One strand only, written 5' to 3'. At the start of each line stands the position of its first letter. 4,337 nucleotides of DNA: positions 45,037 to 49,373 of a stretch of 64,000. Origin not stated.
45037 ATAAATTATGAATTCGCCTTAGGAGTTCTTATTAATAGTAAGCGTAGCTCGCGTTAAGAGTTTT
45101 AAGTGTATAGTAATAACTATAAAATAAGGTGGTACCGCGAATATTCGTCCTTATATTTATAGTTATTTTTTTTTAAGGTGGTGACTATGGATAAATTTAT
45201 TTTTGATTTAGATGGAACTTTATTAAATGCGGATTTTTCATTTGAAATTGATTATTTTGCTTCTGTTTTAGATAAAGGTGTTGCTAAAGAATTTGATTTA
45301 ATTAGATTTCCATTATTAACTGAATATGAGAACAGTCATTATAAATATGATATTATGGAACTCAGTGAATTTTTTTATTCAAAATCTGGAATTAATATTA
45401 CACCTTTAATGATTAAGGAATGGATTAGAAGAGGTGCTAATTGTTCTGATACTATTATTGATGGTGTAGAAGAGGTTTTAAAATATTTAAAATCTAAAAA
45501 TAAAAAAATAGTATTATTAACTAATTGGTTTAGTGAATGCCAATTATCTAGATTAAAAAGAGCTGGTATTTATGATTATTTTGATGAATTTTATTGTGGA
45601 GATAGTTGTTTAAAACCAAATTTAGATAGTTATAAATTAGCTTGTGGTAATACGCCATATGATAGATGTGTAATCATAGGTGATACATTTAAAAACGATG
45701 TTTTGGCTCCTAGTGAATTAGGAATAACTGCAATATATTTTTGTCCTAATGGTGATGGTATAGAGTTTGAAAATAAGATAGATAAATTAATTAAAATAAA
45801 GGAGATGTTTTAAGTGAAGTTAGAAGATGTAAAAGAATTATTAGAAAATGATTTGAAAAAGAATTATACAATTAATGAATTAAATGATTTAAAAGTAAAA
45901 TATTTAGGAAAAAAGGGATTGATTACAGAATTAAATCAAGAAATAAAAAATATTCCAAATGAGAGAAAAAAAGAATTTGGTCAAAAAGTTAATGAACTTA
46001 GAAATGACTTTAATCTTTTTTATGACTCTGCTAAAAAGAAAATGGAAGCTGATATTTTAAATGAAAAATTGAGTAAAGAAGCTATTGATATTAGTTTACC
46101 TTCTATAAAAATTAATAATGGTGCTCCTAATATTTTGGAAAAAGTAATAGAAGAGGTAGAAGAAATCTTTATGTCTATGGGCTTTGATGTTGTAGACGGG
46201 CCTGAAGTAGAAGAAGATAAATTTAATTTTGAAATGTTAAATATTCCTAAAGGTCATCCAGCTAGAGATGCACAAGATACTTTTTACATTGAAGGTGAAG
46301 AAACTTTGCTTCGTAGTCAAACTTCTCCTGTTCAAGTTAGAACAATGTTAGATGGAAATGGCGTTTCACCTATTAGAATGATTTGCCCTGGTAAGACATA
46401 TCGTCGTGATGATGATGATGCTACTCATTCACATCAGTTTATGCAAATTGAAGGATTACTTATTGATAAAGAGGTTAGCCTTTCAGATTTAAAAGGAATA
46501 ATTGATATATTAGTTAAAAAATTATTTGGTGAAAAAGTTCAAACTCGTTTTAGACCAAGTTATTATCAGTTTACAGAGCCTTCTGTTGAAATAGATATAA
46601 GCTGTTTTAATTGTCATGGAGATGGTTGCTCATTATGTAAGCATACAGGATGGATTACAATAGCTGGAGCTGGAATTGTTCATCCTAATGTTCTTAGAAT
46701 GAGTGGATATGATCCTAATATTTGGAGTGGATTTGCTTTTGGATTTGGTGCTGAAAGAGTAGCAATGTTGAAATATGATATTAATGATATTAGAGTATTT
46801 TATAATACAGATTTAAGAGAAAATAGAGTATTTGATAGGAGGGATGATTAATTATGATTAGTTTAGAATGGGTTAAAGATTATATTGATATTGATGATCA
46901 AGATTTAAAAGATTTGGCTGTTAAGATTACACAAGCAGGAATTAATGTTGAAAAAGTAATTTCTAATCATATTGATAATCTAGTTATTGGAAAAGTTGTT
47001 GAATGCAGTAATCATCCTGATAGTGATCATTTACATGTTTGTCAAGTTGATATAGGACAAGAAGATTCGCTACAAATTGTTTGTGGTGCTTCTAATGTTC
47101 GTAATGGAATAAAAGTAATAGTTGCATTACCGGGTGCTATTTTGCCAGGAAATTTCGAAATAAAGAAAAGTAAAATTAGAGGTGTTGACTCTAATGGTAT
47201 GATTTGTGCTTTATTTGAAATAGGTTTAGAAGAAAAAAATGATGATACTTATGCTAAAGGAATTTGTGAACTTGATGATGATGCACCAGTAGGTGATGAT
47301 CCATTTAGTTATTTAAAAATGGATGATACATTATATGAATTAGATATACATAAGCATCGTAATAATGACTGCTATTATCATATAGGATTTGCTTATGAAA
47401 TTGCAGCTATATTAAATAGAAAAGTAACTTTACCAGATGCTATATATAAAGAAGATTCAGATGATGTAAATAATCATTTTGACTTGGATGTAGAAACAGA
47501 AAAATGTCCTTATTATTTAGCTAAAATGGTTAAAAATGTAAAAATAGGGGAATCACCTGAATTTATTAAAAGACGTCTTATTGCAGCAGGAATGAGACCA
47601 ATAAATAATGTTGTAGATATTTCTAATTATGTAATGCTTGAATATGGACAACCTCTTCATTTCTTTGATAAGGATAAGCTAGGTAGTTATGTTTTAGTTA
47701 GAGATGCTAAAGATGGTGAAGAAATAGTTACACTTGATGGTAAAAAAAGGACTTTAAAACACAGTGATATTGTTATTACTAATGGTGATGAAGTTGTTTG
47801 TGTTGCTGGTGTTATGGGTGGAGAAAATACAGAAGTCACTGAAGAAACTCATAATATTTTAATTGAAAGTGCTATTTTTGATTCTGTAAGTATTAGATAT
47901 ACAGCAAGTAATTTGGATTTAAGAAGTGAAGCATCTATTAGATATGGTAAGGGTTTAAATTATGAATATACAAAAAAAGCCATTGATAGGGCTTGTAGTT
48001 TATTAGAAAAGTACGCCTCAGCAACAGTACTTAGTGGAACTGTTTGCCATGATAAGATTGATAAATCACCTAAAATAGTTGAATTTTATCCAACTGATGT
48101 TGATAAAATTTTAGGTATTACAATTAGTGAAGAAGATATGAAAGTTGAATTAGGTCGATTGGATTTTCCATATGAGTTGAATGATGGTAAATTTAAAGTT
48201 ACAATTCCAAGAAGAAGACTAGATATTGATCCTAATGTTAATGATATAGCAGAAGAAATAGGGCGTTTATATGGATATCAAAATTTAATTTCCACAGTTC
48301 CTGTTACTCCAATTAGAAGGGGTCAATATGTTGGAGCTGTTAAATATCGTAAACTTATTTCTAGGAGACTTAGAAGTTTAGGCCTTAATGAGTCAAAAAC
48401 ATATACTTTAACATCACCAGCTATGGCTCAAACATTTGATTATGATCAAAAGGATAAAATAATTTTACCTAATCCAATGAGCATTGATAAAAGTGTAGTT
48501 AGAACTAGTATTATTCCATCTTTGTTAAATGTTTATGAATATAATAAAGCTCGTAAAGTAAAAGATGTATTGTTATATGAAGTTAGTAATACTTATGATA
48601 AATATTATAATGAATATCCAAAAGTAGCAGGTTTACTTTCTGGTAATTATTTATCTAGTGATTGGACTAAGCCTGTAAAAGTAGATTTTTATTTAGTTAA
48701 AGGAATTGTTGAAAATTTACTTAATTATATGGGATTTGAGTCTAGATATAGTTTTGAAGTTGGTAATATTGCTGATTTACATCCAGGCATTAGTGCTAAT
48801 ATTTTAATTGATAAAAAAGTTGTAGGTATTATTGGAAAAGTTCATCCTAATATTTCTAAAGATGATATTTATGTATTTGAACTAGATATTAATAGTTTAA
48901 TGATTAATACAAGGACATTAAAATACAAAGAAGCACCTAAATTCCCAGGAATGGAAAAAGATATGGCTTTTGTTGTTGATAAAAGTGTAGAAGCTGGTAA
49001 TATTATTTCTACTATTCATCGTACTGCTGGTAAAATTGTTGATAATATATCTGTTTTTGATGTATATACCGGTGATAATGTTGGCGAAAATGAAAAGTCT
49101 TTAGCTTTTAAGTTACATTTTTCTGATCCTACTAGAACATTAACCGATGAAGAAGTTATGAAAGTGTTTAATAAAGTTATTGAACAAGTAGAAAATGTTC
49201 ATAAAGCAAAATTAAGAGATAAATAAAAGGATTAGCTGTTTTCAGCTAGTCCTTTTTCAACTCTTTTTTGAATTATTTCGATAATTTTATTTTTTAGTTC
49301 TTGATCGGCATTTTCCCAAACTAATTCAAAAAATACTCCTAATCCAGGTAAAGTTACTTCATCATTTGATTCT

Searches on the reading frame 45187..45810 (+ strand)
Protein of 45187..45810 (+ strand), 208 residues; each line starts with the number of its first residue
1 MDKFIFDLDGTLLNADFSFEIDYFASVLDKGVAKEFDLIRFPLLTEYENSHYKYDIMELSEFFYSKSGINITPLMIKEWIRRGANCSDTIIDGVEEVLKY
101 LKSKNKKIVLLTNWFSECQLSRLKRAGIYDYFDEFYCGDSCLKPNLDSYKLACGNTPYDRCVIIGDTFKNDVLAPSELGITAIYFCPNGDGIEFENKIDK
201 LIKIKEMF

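Call 56: search_protein_families(library=pfam, proteins=[window:45187-45810:+])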
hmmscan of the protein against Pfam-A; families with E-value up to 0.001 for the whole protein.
window:45187-45810:+ (208 aa): 3 families
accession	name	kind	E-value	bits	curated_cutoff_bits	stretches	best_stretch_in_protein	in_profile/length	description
PF13419.12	HAD_2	-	7.4e-15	55.9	23.8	1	5-183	2-176/178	Haloacid dehalogenase-like hydrolase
PF00702.32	Hydrolase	-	1.4e-14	55.3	26.4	1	4-176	4-188/191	haloacid dehalogenase-like hydrolase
PF13344.12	Hydrolase_6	-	4e-05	24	27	0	88-117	13-42/101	Haloacid dehalogenase-like hydrolase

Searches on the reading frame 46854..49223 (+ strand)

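Call 56: search_protein_families(library=pfam, proteins=[window:46854-49223:+])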
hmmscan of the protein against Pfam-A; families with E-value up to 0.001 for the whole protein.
window:46854-49223:+ (790 aa): 5 families
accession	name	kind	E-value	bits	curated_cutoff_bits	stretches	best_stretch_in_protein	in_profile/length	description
PF03483.22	B3_4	-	1.4e-66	223.8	29.3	1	217-388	1-173/174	B3/4 domain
PF17759.6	tRNA_synthFbeta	-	5.2e-50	170.3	22.4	1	480-678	3-213/214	Phenylalanyl tRNA synthetase beta chain CLM domain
PF03147.19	FDX-ACB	-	5.3e-29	100.9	31.1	1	695-788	1-94/94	Ferredoxin-fold anticodon binding domain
PF01588.26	tRNA_bind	-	9.3e-24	83.8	27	1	43-148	1-95/96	Putative tRNA binding domain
PF03484.21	B5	-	2.6e-14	53.6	28.6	1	410-475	2-67/67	tRNA synthetase B5 domain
